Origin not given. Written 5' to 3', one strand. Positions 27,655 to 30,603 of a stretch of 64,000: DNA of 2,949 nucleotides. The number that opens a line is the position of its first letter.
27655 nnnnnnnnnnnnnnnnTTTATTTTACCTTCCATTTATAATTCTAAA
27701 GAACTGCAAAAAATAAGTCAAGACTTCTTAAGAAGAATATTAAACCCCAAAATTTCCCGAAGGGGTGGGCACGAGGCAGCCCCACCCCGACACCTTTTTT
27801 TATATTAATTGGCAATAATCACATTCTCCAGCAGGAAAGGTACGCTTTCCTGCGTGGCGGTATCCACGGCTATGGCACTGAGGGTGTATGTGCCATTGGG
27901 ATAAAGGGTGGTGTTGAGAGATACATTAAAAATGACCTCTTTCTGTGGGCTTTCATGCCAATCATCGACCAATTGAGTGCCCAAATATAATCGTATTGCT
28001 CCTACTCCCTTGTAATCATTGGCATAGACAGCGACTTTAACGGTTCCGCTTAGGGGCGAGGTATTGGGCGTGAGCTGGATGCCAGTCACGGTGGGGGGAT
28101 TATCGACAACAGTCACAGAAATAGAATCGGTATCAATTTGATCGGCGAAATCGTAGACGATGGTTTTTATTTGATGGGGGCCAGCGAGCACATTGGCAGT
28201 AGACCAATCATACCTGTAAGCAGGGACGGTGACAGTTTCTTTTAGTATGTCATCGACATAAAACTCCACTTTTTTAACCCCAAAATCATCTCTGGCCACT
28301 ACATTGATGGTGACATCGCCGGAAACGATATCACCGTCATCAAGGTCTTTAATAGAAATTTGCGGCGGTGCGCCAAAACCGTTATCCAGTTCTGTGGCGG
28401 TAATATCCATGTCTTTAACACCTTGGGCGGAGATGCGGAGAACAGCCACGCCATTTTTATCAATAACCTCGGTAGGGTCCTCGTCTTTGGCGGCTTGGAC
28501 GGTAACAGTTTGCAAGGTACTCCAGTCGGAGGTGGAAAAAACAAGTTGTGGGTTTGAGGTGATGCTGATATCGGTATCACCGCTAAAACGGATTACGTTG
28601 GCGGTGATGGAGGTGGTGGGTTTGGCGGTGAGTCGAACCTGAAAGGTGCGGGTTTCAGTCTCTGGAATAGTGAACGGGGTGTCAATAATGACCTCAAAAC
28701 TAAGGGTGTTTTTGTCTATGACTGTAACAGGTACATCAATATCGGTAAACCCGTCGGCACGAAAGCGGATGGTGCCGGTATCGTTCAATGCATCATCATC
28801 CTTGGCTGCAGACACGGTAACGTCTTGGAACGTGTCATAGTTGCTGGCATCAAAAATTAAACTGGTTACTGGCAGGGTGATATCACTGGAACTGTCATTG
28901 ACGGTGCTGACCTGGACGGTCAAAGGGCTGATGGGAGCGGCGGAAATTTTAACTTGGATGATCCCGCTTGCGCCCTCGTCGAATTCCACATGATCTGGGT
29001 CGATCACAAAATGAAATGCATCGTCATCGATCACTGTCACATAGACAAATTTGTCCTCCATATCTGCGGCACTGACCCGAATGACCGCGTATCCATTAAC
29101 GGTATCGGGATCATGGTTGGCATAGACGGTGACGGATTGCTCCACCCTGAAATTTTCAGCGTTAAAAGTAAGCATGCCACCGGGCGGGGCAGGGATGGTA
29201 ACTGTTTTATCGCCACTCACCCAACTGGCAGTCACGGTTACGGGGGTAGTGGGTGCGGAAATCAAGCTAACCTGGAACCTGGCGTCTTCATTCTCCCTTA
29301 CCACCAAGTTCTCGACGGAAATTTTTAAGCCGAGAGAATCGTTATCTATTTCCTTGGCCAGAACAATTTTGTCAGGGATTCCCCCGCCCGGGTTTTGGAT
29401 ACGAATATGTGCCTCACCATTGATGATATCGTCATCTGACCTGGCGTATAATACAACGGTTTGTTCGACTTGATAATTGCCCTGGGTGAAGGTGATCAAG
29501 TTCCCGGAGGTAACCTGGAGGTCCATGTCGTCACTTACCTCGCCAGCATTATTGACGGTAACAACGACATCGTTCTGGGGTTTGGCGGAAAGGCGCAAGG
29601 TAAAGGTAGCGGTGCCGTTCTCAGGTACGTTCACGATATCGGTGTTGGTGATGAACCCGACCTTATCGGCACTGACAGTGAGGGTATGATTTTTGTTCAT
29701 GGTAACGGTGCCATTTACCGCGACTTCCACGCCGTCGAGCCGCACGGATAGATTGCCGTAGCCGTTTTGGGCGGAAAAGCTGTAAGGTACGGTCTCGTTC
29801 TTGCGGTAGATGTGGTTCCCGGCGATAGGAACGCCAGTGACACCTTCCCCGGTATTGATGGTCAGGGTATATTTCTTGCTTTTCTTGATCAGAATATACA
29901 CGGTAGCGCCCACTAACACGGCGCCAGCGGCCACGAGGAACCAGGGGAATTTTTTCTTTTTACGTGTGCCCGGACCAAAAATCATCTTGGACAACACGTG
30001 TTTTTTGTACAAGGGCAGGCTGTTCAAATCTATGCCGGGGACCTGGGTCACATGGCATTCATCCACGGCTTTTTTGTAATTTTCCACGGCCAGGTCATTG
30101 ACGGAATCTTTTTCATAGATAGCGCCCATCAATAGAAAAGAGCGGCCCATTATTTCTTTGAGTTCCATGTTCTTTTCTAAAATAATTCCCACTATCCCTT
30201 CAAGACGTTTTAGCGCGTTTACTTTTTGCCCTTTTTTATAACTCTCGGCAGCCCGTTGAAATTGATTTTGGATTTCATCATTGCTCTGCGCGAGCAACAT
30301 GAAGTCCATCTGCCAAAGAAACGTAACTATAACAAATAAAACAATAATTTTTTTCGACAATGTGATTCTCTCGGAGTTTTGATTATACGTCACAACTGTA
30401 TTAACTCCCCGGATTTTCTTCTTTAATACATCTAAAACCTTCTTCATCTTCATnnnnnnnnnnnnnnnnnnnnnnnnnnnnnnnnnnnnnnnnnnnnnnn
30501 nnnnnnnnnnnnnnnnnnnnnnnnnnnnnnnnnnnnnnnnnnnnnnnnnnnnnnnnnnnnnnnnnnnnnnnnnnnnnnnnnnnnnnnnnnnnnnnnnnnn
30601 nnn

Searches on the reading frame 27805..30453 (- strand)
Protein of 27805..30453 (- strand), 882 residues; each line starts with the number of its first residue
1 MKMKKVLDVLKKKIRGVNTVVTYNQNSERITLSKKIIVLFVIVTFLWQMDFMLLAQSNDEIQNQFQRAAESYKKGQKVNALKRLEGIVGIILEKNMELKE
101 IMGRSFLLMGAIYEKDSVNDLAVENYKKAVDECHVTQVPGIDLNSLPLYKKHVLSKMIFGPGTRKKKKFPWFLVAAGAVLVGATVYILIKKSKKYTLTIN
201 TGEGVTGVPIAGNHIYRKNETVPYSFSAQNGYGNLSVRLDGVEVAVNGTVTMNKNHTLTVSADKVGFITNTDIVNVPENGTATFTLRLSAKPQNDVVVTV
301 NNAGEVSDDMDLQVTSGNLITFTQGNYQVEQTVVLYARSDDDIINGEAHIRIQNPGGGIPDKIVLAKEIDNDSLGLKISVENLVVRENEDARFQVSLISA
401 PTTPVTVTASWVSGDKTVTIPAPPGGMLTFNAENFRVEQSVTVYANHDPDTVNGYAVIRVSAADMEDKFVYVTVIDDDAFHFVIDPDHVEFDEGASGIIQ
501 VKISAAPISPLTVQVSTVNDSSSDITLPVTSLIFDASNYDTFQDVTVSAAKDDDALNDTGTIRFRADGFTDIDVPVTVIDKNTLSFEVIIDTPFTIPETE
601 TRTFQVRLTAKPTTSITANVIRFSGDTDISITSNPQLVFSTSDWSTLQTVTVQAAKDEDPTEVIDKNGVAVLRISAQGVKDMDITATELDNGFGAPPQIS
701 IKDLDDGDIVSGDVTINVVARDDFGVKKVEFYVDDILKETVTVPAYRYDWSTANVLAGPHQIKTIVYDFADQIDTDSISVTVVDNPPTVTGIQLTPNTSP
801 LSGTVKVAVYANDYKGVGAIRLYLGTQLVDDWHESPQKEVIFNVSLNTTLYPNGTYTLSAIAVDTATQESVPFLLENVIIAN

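Call 40: find_encoding_contigs(protein=window:27805-30453:-, flank=6000, max_places=1)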
Protein window:27805-30453:- (882 aa): 3 contigs read that carry it; 1 place shown.
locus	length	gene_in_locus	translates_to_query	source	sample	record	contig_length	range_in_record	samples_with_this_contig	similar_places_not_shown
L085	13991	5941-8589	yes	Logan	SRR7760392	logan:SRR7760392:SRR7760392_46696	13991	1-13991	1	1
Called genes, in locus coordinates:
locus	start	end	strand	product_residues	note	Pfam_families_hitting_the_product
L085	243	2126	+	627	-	PF14827:dCache_3, PF00512:HisKA, PF02518:HATPase_c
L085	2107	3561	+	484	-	PF00072:Response_reg, PF00158:Sigma54_activat, PF14532:Sigma54_activ_2, PF07728:AAA_5 (faint), PF25601:AAA_lid_14, PF02954:HTH_8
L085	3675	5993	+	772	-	PF00069:Pkinase, PF07714:PK_Tyr_Ser-Thr, PF17667:Pkinase_fungal (weak), PF03781:FGE-sulfatase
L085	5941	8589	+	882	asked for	PF17957:Big_7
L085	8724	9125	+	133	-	PF00383:dCMP_cyt_deam_1, PF08211:dCMP_cyt_deam_2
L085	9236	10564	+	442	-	PF02885:Glycos_trans_3N, PF00591:Glycos_transf_3, PF07831:PYNP_C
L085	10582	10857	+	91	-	-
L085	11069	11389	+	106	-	PF02617:ClpS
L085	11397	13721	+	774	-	PF02861:Clp_N, PF00004:AAA, PF17871:AAA_lid_9, PF00004:AAA, PF07724:AAA_2, PF07728:AAA_5, PF13401:AAA_22 (weak), PF10431:ClpB_D2-small, +5 more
